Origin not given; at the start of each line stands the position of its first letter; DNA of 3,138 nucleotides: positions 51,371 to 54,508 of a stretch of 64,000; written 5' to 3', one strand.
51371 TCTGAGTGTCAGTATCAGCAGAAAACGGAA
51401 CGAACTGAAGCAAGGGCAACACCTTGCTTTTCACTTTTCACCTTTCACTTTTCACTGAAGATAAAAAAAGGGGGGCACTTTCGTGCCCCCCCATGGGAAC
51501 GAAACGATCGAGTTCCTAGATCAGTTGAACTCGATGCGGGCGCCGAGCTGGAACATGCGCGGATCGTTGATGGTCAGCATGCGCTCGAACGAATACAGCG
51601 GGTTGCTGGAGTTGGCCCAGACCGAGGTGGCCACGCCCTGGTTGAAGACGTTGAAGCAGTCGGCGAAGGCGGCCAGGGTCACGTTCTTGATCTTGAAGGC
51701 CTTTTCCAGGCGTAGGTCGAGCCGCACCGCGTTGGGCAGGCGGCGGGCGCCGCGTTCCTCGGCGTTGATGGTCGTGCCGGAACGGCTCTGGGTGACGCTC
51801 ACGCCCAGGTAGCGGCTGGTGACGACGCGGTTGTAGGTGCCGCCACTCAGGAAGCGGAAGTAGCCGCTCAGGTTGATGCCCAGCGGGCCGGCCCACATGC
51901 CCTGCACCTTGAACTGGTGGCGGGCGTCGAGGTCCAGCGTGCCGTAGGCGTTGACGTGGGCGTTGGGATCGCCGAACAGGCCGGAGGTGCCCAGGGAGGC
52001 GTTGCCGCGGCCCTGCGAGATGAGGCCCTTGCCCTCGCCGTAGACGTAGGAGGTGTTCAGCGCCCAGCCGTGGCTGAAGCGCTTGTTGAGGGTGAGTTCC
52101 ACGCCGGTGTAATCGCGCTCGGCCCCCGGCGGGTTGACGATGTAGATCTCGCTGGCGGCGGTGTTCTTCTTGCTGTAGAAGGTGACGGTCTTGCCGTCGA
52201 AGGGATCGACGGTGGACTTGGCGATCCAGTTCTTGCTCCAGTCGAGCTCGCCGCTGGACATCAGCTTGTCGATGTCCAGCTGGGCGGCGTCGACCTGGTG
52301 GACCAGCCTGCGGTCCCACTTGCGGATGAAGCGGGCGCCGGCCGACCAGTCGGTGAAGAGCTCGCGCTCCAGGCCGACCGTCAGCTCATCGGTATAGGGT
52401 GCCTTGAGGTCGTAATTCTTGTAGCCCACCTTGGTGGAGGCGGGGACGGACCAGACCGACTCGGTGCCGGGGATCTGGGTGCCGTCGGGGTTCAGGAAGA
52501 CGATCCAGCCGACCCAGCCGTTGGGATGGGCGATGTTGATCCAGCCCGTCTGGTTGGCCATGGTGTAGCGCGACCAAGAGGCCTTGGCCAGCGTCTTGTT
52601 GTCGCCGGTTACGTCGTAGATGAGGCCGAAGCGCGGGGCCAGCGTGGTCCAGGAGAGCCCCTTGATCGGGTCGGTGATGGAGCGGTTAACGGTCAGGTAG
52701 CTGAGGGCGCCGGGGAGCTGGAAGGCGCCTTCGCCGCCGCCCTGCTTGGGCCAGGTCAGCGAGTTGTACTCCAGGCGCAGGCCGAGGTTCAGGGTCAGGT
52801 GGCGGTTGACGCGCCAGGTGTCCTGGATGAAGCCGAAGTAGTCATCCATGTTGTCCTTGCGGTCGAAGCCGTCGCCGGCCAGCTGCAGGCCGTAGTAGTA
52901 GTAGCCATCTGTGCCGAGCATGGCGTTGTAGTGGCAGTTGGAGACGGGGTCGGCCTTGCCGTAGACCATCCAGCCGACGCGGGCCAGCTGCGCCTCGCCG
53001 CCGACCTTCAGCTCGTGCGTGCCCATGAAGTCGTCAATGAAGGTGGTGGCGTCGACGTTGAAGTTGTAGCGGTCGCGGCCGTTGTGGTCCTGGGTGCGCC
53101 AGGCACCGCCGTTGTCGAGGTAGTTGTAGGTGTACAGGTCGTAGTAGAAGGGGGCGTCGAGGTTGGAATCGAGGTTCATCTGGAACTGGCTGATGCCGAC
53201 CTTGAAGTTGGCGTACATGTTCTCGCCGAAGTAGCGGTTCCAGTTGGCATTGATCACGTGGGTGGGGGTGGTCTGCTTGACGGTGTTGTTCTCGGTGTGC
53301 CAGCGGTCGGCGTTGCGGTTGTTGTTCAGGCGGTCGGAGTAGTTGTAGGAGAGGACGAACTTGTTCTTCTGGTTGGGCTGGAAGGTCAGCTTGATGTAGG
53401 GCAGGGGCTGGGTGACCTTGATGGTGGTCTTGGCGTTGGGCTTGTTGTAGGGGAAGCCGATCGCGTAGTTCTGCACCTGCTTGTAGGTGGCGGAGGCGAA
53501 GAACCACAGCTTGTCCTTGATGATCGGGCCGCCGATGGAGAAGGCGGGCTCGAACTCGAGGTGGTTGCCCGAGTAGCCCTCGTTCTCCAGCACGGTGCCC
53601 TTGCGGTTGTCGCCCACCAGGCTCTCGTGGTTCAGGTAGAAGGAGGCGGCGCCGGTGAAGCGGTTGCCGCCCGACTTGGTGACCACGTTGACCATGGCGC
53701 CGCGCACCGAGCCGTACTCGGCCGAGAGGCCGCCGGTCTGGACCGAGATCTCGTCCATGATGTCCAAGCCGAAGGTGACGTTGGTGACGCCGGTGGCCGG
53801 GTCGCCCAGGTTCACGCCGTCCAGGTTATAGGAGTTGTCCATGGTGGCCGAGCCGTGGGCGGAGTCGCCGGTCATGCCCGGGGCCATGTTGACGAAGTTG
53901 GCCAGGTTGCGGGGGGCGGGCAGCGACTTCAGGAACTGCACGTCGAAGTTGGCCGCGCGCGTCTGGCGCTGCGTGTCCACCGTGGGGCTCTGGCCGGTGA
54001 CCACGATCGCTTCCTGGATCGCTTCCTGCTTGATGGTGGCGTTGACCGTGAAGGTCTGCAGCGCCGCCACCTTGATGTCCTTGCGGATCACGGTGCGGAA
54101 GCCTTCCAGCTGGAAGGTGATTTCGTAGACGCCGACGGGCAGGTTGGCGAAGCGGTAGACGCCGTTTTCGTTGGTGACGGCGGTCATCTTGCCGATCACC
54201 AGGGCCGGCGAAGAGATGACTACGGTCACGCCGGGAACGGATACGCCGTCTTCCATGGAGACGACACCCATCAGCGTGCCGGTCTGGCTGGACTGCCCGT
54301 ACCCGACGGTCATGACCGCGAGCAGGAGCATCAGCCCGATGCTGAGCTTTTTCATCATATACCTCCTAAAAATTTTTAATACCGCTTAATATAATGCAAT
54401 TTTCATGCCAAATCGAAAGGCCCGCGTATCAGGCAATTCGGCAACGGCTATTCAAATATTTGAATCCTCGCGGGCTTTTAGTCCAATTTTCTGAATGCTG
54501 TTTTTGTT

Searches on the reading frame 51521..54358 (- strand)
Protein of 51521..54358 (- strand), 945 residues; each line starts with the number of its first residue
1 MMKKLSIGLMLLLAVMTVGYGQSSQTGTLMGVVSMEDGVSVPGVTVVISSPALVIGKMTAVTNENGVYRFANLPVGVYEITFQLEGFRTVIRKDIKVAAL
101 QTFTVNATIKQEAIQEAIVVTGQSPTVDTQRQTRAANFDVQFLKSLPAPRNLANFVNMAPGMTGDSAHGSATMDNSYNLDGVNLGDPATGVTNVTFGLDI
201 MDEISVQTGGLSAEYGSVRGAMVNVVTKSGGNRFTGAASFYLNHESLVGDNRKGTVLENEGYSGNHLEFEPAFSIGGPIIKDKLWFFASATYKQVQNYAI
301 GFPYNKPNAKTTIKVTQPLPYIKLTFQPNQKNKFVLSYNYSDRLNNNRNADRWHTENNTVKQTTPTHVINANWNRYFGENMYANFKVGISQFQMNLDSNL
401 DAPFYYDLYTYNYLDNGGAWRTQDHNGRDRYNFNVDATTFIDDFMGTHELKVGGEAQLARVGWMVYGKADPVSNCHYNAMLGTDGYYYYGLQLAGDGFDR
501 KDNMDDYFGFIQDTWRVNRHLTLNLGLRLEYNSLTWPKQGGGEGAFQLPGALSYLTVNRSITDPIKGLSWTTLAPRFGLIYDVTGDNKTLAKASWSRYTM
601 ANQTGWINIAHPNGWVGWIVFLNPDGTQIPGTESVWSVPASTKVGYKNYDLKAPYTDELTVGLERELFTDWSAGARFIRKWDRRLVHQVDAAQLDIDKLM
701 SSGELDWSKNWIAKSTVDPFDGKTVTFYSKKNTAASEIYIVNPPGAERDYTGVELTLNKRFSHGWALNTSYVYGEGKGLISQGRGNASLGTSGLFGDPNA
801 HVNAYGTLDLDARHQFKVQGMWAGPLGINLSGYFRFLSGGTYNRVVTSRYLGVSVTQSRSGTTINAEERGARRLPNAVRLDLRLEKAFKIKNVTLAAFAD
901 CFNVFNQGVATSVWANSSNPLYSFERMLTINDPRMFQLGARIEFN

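Call 8: search_protein_families(library=pfam, proteins=[window:51521-54358:-], max_evalue=0.001)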
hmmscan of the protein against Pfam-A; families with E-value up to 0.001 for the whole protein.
window:51521-54358:- (945 aa): 5 families
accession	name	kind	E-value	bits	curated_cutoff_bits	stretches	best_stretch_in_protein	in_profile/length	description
PF25183.1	OMP_b-brl_4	-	8.3e-41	140.7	30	2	322-838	159-696/838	Outer membrane beta barrel domain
PF13620.12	CarboxypepD_reg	-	1.6e-13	51.2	32.3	1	28-109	1-81/82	Carboxypeptidase regulatory-like domain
PF00593.30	TonB_dep_Rec_b-barrel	-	6.8e-09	36.5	27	1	337-898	18-432/436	TonB dependent receptor-like, beta-barrel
PF13715.12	CarbopepD_reg_2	-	2.7e-07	31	32.2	1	31-117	3-84/88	CarboxypepD_reg-like domain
PF17210.9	SdrD_B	-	8.7e-06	26.3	29.7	1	39-85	22-67/112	SdrD B-like domain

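Call 15: find_homologous_proteins(query=window:51521-54358:-, max_evalue=1e-20)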
Query window:51521-54358:- (945 aa): 1863 proteins with E <= 1e-20 among 8000 candidates; the best 120 are listed.
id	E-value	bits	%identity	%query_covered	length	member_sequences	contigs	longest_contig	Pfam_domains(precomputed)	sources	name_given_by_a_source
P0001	0.0e+0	2122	97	100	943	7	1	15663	PF13715.13,PF25183.2,PF13620.13,PF00593.31,PF17210.10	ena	-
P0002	0.0e+0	1959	89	100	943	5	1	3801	PF13715.13,PF25183.2,PF13620.13,PF00593.31,PF17210.10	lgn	-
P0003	0.0e+0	1933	87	100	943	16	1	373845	PF13715.13,PF25183.2,PF13620.13,PF00593.31,PF17210.10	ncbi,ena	-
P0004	0.0e+0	1900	86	100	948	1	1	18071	PF13715.13,PF25183.2,PF13620.13,PF00593.31,PF17210.10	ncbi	-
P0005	0.0e+0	1882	85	100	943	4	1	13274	PF13715.13,PF25183.2,PF13620.13,PF00593.31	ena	-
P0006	0.0e+0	1828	83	100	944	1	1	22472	PF13715.13,PF25183.2,PF13620.13,PF00593.31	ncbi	-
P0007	0.0e+0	1820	82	100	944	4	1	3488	PF13715.13,PF25183.2,PF13620.13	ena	-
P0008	0.0e+0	1811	82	98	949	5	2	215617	PF13715.13,PF25183.2,PF13620.13,PF00593.31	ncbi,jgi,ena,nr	ncbi:MAG TPA: TonB-dependent receptor [Candidatus Aminicenantes bacterium]|nr:TonB-dependent recepto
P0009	0.0e+0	1773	79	100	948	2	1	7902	PF13715.13,PF25183.2,PF13620.13,PF00593.31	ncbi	-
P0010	0.0e+0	1747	79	100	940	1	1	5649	PF13715.13,PF25183.2,PF13620.13,PF00593.31,PF17210.10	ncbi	-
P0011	0.0e+0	1699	77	100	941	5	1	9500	PF13715.13,PF25183.2,PF13620.13,PF00593.31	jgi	-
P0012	0.0e+0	1690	76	100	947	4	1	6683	PF13715.13,PF25183.2,PF13620.13,PF00593.31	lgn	-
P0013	0.0e+0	1689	77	100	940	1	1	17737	PF13715.13,PF25183.2,PF13620.13,PF00593.31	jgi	jgi:hypothetical protein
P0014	0.0e+0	1682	76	100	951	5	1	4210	PF13715.13,PF25183.2,PF13620.13,PF17210.10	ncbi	-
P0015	0.0e+0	1657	75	100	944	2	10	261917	PF13715.13,PF25183.2,PF13620.13,PF00593.31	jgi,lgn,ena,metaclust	metaclust:\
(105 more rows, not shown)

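Call 18: find_related_loci(query=A1, collection=genome_contigs, flank=6000)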
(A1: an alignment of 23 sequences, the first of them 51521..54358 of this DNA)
Query A1 (945 aa) in genome_contigs; peptide patterns used: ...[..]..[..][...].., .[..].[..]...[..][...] (x = any residue, [..] = any of these).
100 stretches matched a pattern; 94 encode a relative of the query (tblastn E <= 1e-3); the best 80 are kept; 75 distinct loci.
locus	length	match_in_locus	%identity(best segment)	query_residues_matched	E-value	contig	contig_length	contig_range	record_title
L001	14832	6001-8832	89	1-945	0e+0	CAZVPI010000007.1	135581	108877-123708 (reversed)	MAG TPA_asm: uncultured Clostridia bacterium isolate binchicken_co44_202 genome assembly, contig: NODE_203_length_135581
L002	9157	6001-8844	86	1-945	0e+0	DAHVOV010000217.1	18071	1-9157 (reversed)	MAG TPA_asm: Candidatus Aminicenantes bacterium isolate clean593 k141_570848, whole genome shotgun sequence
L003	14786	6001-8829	87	1-945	0e+0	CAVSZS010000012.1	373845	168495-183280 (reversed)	MAG: Candidatus Aminicenantes bacterium isolate MFD04716.bin.1.273 genome assembly, contig: contig_7785, whole genome sh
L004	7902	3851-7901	79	1-945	0e+0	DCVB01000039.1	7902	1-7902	MAG TPA_asm: Candidatus Aminicenantes bacterium UBA2199 UBA2199_contig_24534, whole genome shotgun sequence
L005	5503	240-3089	77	1-944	0e+0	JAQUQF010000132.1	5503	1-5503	MAG: Acidobacteriota bacterium isolate STD1_43 NODE_55316_length_5503_cov_2.792783_Sandtown_D1, whole genome shotgun seq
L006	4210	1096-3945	76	1-944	0e+0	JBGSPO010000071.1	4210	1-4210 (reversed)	MAG: Candidatus Aminicenantia bacterium isolate JTS-AC306 k141_3147425, whole genome shotgun sequence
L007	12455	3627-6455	87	1-945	0e+0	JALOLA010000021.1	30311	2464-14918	MAG: Acidobacteria bacterium isolate Prado013 scaffold_669, whole genome shotgun sequence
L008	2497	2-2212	96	209-945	0e+0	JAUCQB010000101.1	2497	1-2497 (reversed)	MAG: Phycisphaerae bacterium isolate Bin_018 k127_399584, whole genome shotgun sequence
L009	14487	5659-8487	82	1-944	0e+0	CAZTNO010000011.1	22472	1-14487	MAG TPA_asm: uncultured Clostridia bacterium isolate binchicken_co154_263 genome assembly, contig: NODE_3626_length_2247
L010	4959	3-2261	86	192-945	0e+0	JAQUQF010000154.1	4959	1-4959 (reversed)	MAG: Acidobacteriota bacterium isolate STD1_43 NODE_66722_length_4959_cov_2.738618_Sandtown_D1, whole genome shotgun seq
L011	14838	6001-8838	69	1-944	0e+0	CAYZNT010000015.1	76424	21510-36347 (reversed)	MAG TPA_asm: uncultured Clostridia bacterium isolate binchicken_co115_135 genome assembly, contig: NODE_640_length_76424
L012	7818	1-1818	87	307-914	0e+0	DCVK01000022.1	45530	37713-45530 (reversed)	MAG TPA_asm: Candidatus Aminicenantes bacterium UBA2190 UBA2190_contig_18245, whole genome shotgun sequence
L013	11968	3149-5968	54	1-944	0e+0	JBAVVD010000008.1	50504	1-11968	MAG: Candidatus Aminicenantales bacterium isolate MFD01647_ilm_asm_bin15 k127_110450, whole genome shotgun sequence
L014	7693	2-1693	86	381-945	0e+0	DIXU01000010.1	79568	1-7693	MAG TPA_asm: Candidatus Aminicenantes bacterium UBA6072 UBA6072_contig_934, whole genome shotgun sequence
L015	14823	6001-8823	53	1-944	0e+0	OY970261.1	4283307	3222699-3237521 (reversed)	MAG: Candidatus Aminicenantes bacterium isolate MFD04408.bin.1.29 genome assembly, chromosome: 1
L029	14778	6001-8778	47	1-944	0e+0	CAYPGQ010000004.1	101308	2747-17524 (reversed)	MAG TPA_asm: uncultured Eubacteriales bacterium isolate SRP068000_co1_174 genome assembly, contig: NODE_115_length_10130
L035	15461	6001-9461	45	1-944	0e+0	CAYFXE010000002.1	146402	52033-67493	MAG TPA_asm: uncultured Eubacteriales bacterium isolate ERP108616_co2_523 genome assembly, contig: NODE_48_length_146402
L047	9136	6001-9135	45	1-832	0e+0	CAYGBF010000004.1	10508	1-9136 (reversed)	MAG TPA_asm: uncultured Eubacteriales bacterium isolate ERP108616_co1_39 genome assembly, contig: k119_541028, whole gen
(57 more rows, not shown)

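Call 45: search_protein_families(library=pfam, proteins=[L029:2003-4405:+, L029:4402-5790:+, L029:9003-9752:+, L029:9940-10377:+, L029:11079-12206:+, L029:12200-13180:+, L035:867-3704:+, L035:3847-5718:+, L035:9545-12019:+, L029:829-1332:+], max_evalue=0.00001)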
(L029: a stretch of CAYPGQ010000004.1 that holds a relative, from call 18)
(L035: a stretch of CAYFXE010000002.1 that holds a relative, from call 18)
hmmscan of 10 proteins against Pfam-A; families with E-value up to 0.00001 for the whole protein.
L029:2003-4405:+ (800 aa): 8 families
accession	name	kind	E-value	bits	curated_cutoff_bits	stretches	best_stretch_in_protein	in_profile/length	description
PF08447.18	PAS_3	-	1.4e-28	99.4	25.6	1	339-425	3-88/89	PAS fold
PF02518.31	HATPase_c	-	4e-21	76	26.4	1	687-794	2-110/111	Histidine kinase-, DNA gyrase B-, and HSP90-like ATPase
PF13426.13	PAS_9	-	9.7e-16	58.4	27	0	330-431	6-103/103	PAS domain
PF00512.31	HisKA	-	1.1e-11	45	26.9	1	576-641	2-63/66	His Kinase A (phospho-acceptor) domain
PF13188.13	PAS_8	-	1.7e-10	40.9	21.8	0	189-232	2-43/65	PAS domain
PF00989.32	PAS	-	6.1e-09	36.3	22.6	0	189-271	2-82/113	PAS fold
PF14501.12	HATPase_c_5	-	6.7e-09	36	22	1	691-780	6-91/102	GHKL domain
PF13185.12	GAF_2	-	2.5e-07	31.4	28.6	1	30-168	3-136/136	GAF domain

L029:4402-5790:+ (462 aa): 6 families
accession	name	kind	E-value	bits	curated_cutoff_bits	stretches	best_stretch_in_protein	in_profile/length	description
PF00158.32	Sigma54_activat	-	2.2e-64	216.6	20.2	1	143-310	2-167/168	Sigma-54 interaction domain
PF00072.30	Response_reg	-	1.9e-28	99.3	30.2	1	6-114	1-110/111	Response regulator receiver domain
PF14532.12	Sigma54_activ_2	-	1.2e-21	77.8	25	1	143-315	1-138/138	Sigma-54 interaction domain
PF25601.1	AAA_lid_14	-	1e-20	73.8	27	1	316-398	1-83/87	AAA+ ATPase lid domain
PF02954.25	HTH_8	-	6e-10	39.1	22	1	420-458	3-41/42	Bacterial regulatory protein, Fis family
PF01078.27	Mg_chelatase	-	5.5e-06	26.4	20.3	0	219-267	89-137/207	Magnesium chelatase, subunit ChlI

L029:9003-9752:+ (249 aa): 1 family
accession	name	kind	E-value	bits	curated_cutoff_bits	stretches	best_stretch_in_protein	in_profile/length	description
PF03544.19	TonB_C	-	1.3e-19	70.9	24.6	1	174-248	3-79/79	Gram-negative bacterial TonB protein C-terminal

L029:9940-10377:+ (145 aa): 1 family
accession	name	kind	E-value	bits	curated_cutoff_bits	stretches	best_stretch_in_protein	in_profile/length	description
PF00072.30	Response_reg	-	4.9e-26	91.5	30.2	1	29-138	1-110/111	Response regulator receiver domain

L029:11079-12206:+ (375 aa): 3 families
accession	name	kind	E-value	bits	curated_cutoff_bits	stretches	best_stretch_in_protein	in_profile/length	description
PF01513.26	NAD_kinase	-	4.6e-21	75.9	25.5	1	13-169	2-128/130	ATP-NAD kinase N-terminal domain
PF20143.4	NAD_kinase_C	-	5.7e-16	58.8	23.7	1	238-372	3-125/126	ATP-NAD kinase C-terminal domain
PF00781.29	DAGK_cat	-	9.1e-06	25.7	23.6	0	97-144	40-90/125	Diacylglycerol kinase catalytic domain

L029:12200-13180:+ (326 aa): 1 family
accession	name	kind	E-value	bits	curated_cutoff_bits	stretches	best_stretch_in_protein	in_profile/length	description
PF00155.27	Aminotran_1_2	-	4.3e-42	145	19.7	1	4-318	2-358/361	Aminotransferase class I and II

L035:867-3704:+ (945 aa): 4 families
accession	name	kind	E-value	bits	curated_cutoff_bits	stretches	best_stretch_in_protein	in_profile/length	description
PF03176.21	MMPL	-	1.3e-36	126.7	20.5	2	251-480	75-305/333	MMPL family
PF02460.24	Patched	-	7.9e-08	32.6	23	1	816-904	26-119/156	Patched SSD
PF02355.23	SecD_SecF_C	-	5.2e-06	26.4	20.5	0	793-938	30-182/189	Protein export membrane protein SecD/SecF, C-terminal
PF12349.14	Sterol-sensing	-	5.6e-06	26.7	22.3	0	822-905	10-98/153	Sterol-sensing domain of SREBP cleavage-activation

L035:3847-5718:+ (623 aa): 11 families
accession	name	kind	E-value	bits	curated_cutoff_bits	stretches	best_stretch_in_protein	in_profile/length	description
PF00158.32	Sigma54_activat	-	7.4e-75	250.7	20.2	1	328-494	1-167/168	Sigma-54 interaction domain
PF25601.1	AAA_lid_14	-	4.1e-22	78.2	27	1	500-568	1-77/87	AAA+ ATPase lid domain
PF14532.12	Sigma54_activ_2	-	9.1e-22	78.2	25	1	329-499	1-138/138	Sigma-54 interaction domain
PF01590.32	GAF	-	1.9e-16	61.3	22.4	1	165-302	1-133/133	GAF domain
PF00498.31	FHA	-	2e-15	57.4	20.7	1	23-86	1-67/67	FHA domain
PF13185.12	GAF_2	-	2e-14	54.4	28.6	1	165-302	3-135/136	GAF domain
PF02954.25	HTH_8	-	6.9e-14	51.7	22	1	578-619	1-42/42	Bacterial regulatory protein, Fis family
PF16697.10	Yop-YscD_cpl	-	5.5e-11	43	33.2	1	14-95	10-93/94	Inner membrane component of T3SS, cytoplasmic domain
PF13492.12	GAF_3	-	3.8e-09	37.5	27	1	166-302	2-127/129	GAF domain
PF07728.20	AAA_5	-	1.7e-08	35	22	1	352-472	2-125/139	AAA domain (dynein-related subfamily)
PF01078.27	Mg_chelatase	-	1.7e-06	28.1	20.3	0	352-470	25-158/207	Magnesium chelatase, subunit ChlI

L035:9545-12019:+ (824 aa): 22 families
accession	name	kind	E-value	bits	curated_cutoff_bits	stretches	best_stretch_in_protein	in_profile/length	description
PF00884.28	Sulfatase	-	1.3e-49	169.6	25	1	41-313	2-300/301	Sulfatase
PF00515.34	TPR_1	-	2.5e-34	116.1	27.8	1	664-697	1-34/34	Tetratricopeptide repeat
PF14559.12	TPR_19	-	2.9e-29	101.6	25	1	500-566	2-68/68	Tetratricopeptide repeat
PF07719.23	TPR_2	-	8.7e-29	97.7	27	1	664-697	1-34/34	Tetratricopeptide repeat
PF13431.12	TPR_17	-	3.2e-27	92.9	24.4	0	762-794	2-34/34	Tetratricopeptide repeat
PF13414.12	TPR_11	-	5.2e-27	93.7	26.8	1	671-707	1-37/42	TPR repeat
PF13181.12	TPR_8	-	5.5e-27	92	25.7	1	664-697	1-34/34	Tetratricopeptide repeat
PF13424.12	TPR_12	-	2.6e-25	88.8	30.1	1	698-769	3-75/77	Tetratricopeptide repeat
PF13432.12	TPR_16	-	3.5e-25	88.5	32.7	1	499-555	7-63/65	Tetratricopeptide repeat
PF13428.12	TPR_14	-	2.5e-21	74.4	23.5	0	492-530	4-42/44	Tetratricopeptide repeat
PF13174.12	TPR_6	-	8.2e-17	61.1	26.3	0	499-520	10-31/33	Tetratricopeptide repeat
PF01663.27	Phosphodiest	-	1.6e-15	58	23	1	42-112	1-68/342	Type I phosphodiesterase / nucleotide pyrophosphatase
PF13176.12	TPR_7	-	5.6e-15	54.5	27.9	0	494-515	4-25/36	Tetratricopeptide repeat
PF16347.10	SGSH_C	-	1.8e-12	48.1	29.3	1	260-404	1-150/154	N-sulphoglucosamine sulphohydrolase, C-terminal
PF23914.1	TPR_CcmH_CycH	-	3.4e-12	46.9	42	0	659-767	45-149/158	Cytochrome c-type biogenesis protein H TPR domain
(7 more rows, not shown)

L029:829-1332:+ (167 aa): 0 families

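Call 54: search_protein_families(library=ncbifam, proteins=[window:51521-54358:-], max_evalue=0.00001)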
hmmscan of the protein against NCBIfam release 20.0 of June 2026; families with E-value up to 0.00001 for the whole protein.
window:51521-54358:- (945 aa): 0 families
